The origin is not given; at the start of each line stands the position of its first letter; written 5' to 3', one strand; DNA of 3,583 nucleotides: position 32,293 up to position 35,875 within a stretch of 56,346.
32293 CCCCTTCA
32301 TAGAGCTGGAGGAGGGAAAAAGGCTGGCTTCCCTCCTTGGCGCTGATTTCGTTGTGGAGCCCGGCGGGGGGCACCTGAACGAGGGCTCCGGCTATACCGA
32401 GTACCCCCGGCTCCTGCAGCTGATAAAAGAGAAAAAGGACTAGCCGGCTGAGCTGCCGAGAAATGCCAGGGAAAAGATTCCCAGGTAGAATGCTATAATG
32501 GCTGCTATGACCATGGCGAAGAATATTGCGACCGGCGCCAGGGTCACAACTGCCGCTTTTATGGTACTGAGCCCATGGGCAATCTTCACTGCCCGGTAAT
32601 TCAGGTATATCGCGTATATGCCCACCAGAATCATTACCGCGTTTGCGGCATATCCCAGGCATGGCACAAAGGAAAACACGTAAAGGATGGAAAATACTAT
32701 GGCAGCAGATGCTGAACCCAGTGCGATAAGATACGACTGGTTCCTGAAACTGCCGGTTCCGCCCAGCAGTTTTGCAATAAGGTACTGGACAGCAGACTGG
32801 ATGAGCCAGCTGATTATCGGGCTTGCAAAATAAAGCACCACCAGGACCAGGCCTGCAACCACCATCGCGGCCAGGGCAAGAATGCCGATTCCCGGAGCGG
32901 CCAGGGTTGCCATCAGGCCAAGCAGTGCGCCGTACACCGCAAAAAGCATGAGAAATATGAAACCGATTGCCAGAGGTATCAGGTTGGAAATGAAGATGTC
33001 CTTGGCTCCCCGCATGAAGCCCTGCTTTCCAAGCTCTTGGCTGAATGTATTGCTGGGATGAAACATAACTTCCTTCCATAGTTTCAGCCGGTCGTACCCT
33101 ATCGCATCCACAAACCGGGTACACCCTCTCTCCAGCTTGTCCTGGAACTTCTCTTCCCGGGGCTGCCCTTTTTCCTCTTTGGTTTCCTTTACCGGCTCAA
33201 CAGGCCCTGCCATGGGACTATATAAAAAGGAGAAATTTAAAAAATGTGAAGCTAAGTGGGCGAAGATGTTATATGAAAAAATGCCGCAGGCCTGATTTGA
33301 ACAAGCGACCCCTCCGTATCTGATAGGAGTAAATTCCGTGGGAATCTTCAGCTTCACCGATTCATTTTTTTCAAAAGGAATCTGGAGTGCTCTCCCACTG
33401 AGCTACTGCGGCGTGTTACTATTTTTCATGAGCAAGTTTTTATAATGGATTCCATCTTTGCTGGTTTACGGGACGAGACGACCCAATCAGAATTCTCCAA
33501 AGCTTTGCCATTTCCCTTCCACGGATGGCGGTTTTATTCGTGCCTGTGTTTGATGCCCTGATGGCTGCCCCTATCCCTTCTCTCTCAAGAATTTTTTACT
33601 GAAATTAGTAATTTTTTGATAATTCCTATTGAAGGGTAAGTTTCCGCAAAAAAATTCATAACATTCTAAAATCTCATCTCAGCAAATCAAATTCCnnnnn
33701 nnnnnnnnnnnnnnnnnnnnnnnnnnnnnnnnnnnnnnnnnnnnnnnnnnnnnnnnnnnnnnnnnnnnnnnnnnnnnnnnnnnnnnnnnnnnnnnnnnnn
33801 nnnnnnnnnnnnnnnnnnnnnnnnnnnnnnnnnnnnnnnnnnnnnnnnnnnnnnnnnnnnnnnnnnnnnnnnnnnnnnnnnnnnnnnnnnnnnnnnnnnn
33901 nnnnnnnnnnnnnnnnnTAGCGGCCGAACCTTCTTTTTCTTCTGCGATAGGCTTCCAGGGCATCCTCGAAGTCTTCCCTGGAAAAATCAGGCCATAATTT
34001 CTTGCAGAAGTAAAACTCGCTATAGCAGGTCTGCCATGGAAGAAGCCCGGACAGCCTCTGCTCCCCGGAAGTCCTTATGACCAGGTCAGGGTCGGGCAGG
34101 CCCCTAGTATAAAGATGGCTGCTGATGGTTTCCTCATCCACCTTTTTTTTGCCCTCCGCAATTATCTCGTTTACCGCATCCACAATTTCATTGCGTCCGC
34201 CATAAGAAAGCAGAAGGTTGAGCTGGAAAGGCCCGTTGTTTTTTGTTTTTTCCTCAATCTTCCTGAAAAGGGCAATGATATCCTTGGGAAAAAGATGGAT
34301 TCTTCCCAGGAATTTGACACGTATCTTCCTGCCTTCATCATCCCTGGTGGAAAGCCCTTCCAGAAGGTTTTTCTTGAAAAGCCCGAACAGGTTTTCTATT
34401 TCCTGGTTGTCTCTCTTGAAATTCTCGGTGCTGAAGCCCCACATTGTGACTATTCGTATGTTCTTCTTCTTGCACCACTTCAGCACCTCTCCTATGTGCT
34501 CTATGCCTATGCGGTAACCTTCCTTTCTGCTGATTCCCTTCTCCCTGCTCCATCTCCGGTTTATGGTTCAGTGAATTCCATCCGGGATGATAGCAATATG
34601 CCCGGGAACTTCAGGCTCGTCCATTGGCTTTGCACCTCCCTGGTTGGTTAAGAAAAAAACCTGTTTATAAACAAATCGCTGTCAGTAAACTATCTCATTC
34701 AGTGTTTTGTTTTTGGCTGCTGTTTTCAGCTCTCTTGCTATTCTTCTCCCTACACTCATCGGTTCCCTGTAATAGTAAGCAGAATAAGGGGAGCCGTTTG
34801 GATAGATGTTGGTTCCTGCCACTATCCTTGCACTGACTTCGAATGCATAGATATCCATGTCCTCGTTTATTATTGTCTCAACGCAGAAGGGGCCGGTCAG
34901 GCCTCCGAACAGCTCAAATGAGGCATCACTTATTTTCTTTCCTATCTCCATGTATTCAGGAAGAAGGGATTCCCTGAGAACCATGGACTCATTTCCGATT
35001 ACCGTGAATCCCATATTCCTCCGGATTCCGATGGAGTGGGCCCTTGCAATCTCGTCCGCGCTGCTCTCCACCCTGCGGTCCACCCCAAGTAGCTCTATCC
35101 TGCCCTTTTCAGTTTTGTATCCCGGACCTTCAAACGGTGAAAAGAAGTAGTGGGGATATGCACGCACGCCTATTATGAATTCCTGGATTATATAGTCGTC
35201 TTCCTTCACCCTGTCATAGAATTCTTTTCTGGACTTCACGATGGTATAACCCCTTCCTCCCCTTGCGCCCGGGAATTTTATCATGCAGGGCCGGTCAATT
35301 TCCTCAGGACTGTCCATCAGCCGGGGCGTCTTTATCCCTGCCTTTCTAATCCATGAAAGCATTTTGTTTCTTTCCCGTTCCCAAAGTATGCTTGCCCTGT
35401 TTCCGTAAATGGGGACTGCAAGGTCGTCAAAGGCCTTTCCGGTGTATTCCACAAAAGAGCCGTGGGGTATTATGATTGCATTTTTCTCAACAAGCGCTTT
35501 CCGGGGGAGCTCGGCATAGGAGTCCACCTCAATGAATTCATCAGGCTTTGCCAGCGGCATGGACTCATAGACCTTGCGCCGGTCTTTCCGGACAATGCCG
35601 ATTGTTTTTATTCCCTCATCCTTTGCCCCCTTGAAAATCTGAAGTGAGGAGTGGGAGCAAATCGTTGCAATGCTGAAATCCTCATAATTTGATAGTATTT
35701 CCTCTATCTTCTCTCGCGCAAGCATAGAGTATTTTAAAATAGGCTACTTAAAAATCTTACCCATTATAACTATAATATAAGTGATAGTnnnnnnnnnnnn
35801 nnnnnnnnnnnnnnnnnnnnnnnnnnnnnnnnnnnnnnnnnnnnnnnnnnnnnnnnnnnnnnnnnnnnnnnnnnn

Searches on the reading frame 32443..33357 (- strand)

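Call 54: search_protein_families(library=pfam, max_evalue=0.000001, proteins=[window:32443-33357:-])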
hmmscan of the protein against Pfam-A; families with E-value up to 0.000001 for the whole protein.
window:32443-33357:- (305 aa): 1 family
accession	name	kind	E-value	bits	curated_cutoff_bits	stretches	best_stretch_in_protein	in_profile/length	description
PF04893.22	Yip1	-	2.2e-09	37.8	28.6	1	96-285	2-172/173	Yip1 domain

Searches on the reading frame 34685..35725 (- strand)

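Call 66: search_protein_families(library=pfam, max_evalue=0.00001, proteins=[window:34685-35725:-])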
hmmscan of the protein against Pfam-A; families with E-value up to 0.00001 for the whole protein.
window:34685-35725:- (347 aa): 2 families
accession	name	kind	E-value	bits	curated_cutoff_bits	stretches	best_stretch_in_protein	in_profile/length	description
PF06973.17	DUF1297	-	3.7e-54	183.6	23.8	1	174-346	19-187/188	Domain of unknown function (DUF1297)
PF06849.18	DUF1246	-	2.5e-37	128.1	25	1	19-136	1-121/122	Protein of unknown function (DUF1246)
